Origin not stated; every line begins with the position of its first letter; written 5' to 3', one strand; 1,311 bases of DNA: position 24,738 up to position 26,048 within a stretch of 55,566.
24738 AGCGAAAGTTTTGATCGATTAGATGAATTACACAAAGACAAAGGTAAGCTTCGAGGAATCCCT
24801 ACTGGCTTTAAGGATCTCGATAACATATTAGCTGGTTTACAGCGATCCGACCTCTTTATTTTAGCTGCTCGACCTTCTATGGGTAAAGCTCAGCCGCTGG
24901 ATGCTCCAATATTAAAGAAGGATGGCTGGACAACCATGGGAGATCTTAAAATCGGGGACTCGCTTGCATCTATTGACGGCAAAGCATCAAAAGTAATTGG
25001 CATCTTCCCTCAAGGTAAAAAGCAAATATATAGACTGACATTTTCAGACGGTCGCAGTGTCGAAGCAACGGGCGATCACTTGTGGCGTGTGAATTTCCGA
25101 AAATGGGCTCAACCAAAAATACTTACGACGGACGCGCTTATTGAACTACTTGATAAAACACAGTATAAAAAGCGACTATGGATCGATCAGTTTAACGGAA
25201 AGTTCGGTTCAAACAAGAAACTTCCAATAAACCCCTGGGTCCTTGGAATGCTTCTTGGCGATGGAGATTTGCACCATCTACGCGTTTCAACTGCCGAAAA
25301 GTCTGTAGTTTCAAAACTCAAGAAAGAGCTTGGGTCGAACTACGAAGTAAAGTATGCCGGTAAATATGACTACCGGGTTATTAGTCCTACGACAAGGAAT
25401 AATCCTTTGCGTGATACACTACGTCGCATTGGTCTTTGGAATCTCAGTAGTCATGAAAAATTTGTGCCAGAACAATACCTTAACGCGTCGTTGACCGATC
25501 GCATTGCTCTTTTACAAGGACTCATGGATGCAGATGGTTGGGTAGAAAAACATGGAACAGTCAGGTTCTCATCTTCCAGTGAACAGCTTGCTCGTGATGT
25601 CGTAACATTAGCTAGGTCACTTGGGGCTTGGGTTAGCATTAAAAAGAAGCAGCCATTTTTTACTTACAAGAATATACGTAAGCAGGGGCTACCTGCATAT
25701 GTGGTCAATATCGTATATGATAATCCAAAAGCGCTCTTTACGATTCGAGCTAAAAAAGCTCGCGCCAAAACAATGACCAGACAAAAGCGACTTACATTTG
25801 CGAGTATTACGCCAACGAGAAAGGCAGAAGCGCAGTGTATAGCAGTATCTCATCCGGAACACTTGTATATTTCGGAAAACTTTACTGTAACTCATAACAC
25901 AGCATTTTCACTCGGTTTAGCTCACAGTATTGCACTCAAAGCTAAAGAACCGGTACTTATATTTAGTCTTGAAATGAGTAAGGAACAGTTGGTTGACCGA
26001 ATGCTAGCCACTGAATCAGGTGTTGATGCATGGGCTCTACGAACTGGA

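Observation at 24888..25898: Class-3-type (Trp-Cys-Thr) intein with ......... endonuclease inserted in the DnaB Walker A loop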

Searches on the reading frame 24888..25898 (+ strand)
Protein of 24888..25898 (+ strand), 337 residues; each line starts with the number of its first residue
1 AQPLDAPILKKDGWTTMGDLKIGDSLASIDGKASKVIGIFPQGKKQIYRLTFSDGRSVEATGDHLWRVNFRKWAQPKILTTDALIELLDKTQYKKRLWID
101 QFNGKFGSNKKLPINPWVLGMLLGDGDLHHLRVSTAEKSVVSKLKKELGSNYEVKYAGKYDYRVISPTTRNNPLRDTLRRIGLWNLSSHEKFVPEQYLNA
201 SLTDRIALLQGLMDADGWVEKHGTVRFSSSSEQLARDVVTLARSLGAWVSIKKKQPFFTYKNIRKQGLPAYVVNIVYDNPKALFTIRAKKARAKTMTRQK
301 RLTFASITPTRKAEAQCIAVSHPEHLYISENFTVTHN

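Call 4: search_protein_families(library=pfam, proteins=[window:24888-25898:+], max_evalue=1)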
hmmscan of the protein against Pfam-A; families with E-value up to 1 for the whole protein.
window:24888-25898:+ (337 aa): 5 families
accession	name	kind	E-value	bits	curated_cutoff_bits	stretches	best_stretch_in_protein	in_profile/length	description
PF14528.11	LAGLIDADG_3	-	3.5e-09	37.2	22.5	1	206-254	4-55/82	LAGLIDADG-like domain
PF05204.19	Hom_end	-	5.2e-07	30.2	21.1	1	202-265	11-76/110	Homing endonuclease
PF14890.11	Intein_splicing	-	0.035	14.3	35.8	1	26-94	28-101/155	Intein splicing domain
PF23889.1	DUF7241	-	0.062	13.8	27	1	6-74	4-66/70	Domain of unknown function (DUF7241)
PF05203.21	Hom_end_hint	-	0.21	12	32.1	1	17-56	18-56/228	Hom_end-associated Hint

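Call 5: search_protein_families(library=ncbifam, proteins=[window:24888-25898:+], max_evalue=1)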
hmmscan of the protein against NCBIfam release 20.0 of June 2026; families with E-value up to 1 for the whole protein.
window:24888-25898:+ (337 aa): 8 families
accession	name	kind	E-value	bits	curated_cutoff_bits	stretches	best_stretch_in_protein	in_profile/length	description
NF005852.0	PRK07773.1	equivalog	8.7e-18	64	780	1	33-254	439-667/886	replicative DNA helicase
NF045703.1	rSAM_Tes_intein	exception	5.2e-07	27.8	1700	1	185-251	443-512/1040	tetraether lipid synthase Tes, intein-containing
NF006207.0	PRK08332.1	equivalog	1.7e-06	25.6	2400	1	40-266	941-1158/1684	vitamin B12-dependent ribonucleotide reductase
NF007072.0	PRK09519.1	equivalog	3.2e-05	22.5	1024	1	33-256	293-517/790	intein-containing recombinase RecA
TIGR01445.1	intein_Nterm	domain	0.0022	19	24.5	1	34-65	47-80/83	intein N-terminal splicing region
NF011491.0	PRK14898.1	equivalog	0.0037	15.3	783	1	118-249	248-382/860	DNA-directed RNA polymerase subunit A''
NF003158.0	PRK04132.1-3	equivalog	0.039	11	1750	1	46-74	703-730/1437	replication factor C small subunit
NF038098.1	GyrA_w_intein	exception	0.04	11.7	1850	1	183-247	314-382/1232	intein-containing DNA gyrase subunit A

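Call 6: search_solved_structures(query=window:24888-25898:+, max_evalue=10, show_alignments=3)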
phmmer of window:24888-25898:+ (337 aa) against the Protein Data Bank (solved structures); distinct sequences matched with E-value up to 10: 16.
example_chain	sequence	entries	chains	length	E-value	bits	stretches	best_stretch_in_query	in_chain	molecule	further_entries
6bs8_A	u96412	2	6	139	1.1e-10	44.7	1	3-68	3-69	Replicative DNA helicase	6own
6rix_A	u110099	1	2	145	1.8e-09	40.7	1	5-68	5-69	Replicative DNA helicase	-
6riy_A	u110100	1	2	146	4.2e-09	39.5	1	5-68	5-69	Replicative DNA helicase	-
6riz_A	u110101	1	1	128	5.1e-06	29.3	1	9-68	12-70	gp41-1 intein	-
1um2_A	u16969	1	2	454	9.8e-05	25.1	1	170-258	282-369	ENDONUCLEASE PI-SCEI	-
1dfa_A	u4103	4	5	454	9.8e-05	25.1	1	170-258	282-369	PI-SCEI ENDONUCLEASE | ENDONUCLEASE PI-SCEI | PI-SCEI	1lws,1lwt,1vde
1ef0_A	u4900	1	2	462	0.00012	24.8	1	170-256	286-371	PI-SCEI ENDONUCLEASE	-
6qaz_A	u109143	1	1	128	0.00013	24.7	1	9-68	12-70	cyanophage-like gp41-1 intein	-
1jva_A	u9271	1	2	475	0.00013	24.7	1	170-256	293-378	VMA1-DERIVED HOMING ENDONUCLEASE X10SSS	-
9cop_A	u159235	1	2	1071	0.00095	21.9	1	170-257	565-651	V-type proton ATPase catalytic subunit A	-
2cw7_A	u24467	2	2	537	0.1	15.2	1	188-248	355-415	Endonuclease PI-PkoII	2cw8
7qsu_A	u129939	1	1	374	0.66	12.5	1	164-255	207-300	V-ATPase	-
1mi8_A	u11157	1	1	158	0.89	12.1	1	32-67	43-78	DnaB intein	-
7qss_A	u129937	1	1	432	0.9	12.1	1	164-255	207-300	V-type ATP synthase alpha chain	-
6frh_A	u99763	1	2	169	0.98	12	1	32-67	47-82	Replicative DNA helicase,Replicative DNA helicase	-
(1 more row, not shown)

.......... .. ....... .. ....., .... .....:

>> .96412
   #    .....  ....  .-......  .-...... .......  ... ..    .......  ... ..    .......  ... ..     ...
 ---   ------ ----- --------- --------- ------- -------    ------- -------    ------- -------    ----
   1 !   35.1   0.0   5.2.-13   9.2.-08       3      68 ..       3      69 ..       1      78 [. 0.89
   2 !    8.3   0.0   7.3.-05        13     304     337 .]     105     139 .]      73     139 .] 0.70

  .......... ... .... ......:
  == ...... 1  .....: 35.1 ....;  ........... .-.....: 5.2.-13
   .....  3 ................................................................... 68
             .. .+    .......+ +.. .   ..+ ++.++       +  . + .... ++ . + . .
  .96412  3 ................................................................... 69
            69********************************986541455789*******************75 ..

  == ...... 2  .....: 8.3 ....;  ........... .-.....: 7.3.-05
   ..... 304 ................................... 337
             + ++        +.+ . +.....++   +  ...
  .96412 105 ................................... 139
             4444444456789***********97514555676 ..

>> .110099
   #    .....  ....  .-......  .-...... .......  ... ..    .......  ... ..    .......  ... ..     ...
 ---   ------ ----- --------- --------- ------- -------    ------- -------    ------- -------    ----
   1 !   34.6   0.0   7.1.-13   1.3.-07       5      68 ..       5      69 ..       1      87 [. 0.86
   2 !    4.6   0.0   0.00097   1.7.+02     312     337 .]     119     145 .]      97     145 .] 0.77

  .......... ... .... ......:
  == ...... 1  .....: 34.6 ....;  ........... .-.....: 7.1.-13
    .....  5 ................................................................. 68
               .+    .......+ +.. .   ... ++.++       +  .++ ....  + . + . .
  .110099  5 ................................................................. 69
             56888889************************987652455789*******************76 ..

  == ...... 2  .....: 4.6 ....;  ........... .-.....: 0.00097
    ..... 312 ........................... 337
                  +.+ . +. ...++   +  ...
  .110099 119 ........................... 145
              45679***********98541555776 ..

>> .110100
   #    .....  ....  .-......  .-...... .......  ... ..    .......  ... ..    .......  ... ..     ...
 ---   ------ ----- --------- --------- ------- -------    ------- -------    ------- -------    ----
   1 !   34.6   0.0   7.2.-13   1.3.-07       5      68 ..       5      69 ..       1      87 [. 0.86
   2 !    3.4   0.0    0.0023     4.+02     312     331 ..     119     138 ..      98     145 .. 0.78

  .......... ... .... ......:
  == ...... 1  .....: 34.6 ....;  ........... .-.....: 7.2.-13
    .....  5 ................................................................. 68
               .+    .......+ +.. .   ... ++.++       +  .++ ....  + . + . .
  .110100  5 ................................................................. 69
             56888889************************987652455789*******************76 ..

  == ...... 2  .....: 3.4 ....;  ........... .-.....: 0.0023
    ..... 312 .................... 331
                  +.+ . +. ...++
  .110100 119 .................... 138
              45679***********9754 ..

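Call 7: find_homologous_proteins(query=window:24888-25898:+, max_evalue=0.001)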
Query window:24888-25898:+ (337 aa): 174 proteins with E <= 0.001 among 1985 candidates; the best 120 are listed.
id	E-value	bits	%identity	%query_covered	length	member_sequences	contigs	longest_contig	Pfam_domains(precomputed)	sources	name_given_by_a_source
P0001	7.6e-138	477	61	98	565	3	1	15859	PF03796.22,PF14528.12,PF13481.13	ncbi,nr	ncbi:MAG: hypothetical protein NTX11_02645 [Candidatus Saccharibacteria bacterium]|nr:hypothetical p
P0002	5.2e-101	356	47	100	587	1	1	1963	PF03796.22,PF14528.12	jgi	jgi:replicative DNA helicase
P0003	7.8e-101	356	48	100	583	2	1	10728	PF03796.22,PF14528.12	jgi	jgi:replicative DNA helicase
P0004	1.5e-96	342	45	100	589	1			PF03796.22,PF00772.27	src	-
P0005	1.4e-94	335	47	95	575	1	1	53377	PF03796.22,PF14528.12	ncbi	-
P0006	2.9e-93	331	47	95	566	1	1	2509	PF03796.22,PF14528.12,PF13481.13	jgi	jgi:replicative DNA helicase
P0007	1.1e-91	326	51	84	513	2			PF05204.20,PF03796.22,PF14528.12,PF00772.27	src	-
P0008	2.5e-91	325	46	95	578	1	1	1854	PF03796.22,PF14528.12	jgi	jgi:replicative DNA helicase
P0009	3.4e-91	324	45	100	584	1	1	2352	PF03796.22,PF14528.12,PF13481.13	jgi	jgi:replicative DNA helicase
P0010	6.6e-91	323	44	100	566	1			PF03796.22,PF14528.12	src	-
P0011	6.8e-91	323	46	95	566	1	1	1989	PF03796.22,PF14528.12,PF13481.13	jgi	jgi:replicative DNA helicase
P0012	3.4e-89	318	47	87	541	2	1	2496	PF03796.22,PF14528.12,PF00772.27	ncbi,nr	ncbi:MAG: replicative DNA helicase, partial [Betaproteobacteria bacterium]|nr:replicative DNA helica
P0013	1.3e-88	316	45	95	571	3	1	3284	PF03796.22,PF14528.12,PF13481.13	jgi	jgi:replicative DNA helicase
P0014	4.0e-88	314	48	95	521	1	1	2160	PF03796.22,PF14528.12,PF13481.13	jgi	jgi:replicative DNA helicase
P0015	4.5e-88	314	53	76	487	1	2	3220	PF05204.20,PF03796.22,PF14528.12,PF00772.27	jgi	jgi:replicative DNA helicase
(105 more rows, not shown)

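Call 14: find_related_loci(query=window:24888-25898:+, collection=genome_contigs, flank=3000)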
Query window:24888-25898:+ (337 aa) in genome_contigs; peptide patterns used: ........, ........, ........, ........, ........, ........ (x = any residue, [..] = any of these).
120 stretches matched a pattern; 2 encode a relative of the query (tblastn E <= 1e-3); 2 distinct loci.
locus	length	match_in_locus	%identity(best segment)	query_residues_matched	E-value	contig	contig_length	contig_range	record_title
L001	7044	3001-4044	49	1-337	7e-118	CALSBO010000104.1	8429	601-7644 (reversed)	MAG: Brevundimonas vancanneytii isolate JJ-MO16C6-394-5-m1-bin358 genome assembly, contig: JJ-MO16C6-394-C809, whole gen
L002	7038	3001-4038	51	1-337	8e-115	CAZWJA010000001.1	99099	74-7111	MAG TPA_asm: uncultured Candidatus Saccharibacteria bacterium isolate SRP192515_co2_169 genome assembly, contig: NODE_11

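Call 18: search_dna_similar(query=window:24888-25898:+, collection=phages, mode=protein, max_rows=40, max_evalue=0.00001)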
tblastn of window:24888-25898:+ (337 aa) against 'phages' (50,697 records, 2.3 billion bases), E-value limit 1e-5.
Records with a match: 644; places in all: 704; records where one place covers at least 80% of the query: 601.
Best place of each record, by identity: <60% 644.
By first word of the organism name: Mycobacterium 299; Vibrio 67; Stx2a-converting 49; Klebsiella 30; Escherichia 25; Pseudomonas 23; Aeromonas 21; Gordonia 15; Enterococcus 14; Serratia 12; and 40 more.
By host as written in the record: Mycobacterium smegmatis mc2 155 229; - 113; Mycobacterium smegmatis mc#155 34; Klebsiella pneumoniae 22; Gordonia terrae 3612 11; Mycobacterium smegmatis mc2155 11; Pseudomonas aeruginosa 10; Aeromonas hydrophila 9; and 118 more.
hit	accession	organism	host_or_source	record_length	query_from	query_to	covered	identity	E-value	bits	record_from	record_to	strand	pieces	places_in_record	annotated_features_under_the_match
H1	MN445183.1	Salmonella phage vB_SalM_SA002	Salmonella enterica subsp. enterica ...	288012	1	337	100%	39.4%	2e-61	217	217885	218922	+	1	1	putative RAD2/SF2 helicase 2 | putative RAD2/SF2 helicase 1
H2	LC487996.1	Stx2-converting phage Stx2a 981509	Escherichia coli O157:H7 strain 981509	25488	1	337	100%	38.4%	2e-63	223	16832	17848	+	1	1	DNA helicase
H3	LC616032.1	Stx2a-converting phage Stx2_EH1965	-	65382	1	337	100%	38.4%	2e-63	223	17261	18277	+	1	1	none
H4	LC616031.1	Stx2a-converting phage Stx2_EH0505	-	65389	1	337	100%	38.4%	2e-63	223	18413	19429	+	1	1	none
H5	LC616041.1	Stx2a-converting phage Stx2_PV12-16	-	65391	1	337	100%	38.4%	2e-63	223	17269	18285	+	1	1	none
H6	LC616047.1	Stx2a-converting phage Stx2_6804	-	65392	1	337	100%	38.4%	2e-63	223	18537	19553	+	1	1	none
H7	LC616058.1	Stx2a-converting phage Stx2_716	-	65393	1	337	100%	38.4%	2e-63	223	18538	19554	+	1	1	none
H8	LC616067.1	Stx2a-converting phage Stx2_356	-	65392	1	337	100%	38.4%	2e-63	223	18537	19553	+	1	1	none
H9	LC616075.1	Stx2a-converting phage Stx2_06E050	-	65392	1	337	100%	38.4%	2e-63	223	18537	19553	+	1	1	none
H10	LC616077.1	Stx2a-converting phage Stx2_13518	-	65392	1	337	100%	38.4%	2e-63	223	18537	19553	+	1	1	none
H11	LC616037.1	Stx2a-converting phage Stx2_4151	-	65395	1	337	100%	38.4%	2e-63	223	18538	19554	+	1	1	none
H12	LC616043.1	Stx2a-converting phage Stx2_3725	-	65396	1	337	100%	38.4%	2e-63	223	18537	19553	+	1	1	none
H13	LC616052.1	Stx2a-converting phage Stx2_7982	-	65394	1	337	100%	38.4%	2e-63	223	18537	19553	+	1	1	none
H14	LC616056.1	Stx2a-converting phage Stx2_3772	-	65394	1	337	100%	38.4%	2e-63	223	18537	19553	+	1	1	none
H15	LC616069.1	Stx2a-converting phage Stx2_635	-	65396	1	337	100%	38.4%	2e-63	223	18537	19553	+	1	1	none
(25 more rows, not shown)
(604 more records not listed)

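Call 32: find_encoding_contigs(protein=P0001, flank=8000, max_places=3)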
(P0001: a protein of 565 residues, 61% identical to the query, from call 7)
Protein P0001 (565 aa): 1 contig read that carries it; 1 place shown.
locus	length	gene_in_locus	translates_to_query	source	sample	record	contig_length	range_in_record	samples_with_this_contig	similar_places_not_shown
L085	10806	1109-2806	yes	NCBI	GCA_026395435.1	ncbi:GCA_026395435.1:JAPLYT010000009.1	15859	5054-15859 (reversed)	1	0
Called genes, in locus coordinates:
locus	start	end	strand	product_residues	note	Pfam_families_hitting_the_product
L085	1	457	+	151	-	PF20964:DnaX_C (weak)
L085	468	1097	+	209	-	PF00772:DnaB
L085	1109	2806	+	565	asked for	PF14528:LAGLIDADG_3 (weak), PF03796:DnaB_C, PF13481:AAA_25 (weak)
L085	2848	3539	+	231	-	-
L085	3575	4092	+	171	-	-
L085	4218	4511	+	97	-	PF02575:YbaB_DNA_bd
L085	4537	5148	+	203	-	PF21176:RecR_HhH, PF13662:Toprim_4, PF01751:Toprim, PF21175:RecR_C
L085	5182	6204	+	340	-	PF01368:DHH, PF02272:DHHA1 (weak)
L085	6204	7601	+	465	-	PF01406:tRNA-synt_1e, PF09334:tRNA-synt_1g (faint), PF23493:CysS_C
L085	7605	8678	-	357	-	PF01594:AI-2E_transport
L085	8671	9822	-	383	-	PF13439:Glyco_transf_4, PF13579:Glyco_trans_4_4, PF20706:GT4-conflict (weak), PF00534:Glycos_transf_1, PF13692:Glyco_trans_1_4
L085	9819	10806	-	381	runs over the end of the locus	PF13439:Glyco_transf_4, PF13579:Glyco_trans_4_4 (weak), PF20706:GT4-conflict, PF00534:Glycos_transf_1, PF13692:Glyco_trans_1_4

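Call 48: predict_structure(alignment_id=A1)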
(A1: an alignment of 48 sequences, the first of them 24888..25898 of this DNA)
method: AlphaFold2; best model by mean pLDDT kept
length: 337 residues; sequences in the alignment: 48
mean_pLDDT: 96.8   pTM: 0.93
mean pLDDT of the five models: 96.8, 96.5, 96.5, 96.2, 96.1
residues with pLDDT >= 90: 326; 70-90: 11; 50-70: 0; < 50: 0
segments of 3 or more residues with pLDDT < 50: none
pLDDT, mean of each block of 10 residues (from residue 1): 98 97 97 97 98 98 98 98 98 97 96 98 96 97 97 96 95 96 97 98 98 97 93 99 97 97 97 96 96 89 98 98 97 96
secondary structure, 60 per line:
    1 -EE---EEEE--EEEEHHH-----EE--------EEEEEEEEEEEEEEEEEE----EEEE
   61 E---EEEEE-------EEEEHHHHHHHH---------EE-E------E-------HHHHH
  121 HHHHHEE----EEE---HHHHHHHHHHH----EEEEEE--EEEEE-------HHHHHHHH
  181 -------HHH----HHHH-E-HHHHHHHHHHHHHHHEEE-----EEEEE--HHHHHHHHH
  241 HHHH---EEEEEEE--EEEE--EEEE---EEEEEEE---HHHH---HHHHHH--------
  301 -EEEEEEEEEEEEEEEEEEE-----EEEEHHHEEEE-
elements in order: E7-10 E13-16 E35-52 E57-61 E65-69 E77-80 H81-88 H116-125 E132-134 H138-148 E153-158 E161-165 H173-180 H195-198 H202-216 E217-219 E225-229 H232-244 E248-254 E257-260 E263-266 E270-276 H280-283 H287-292 E302-320 E326-329 E333-336
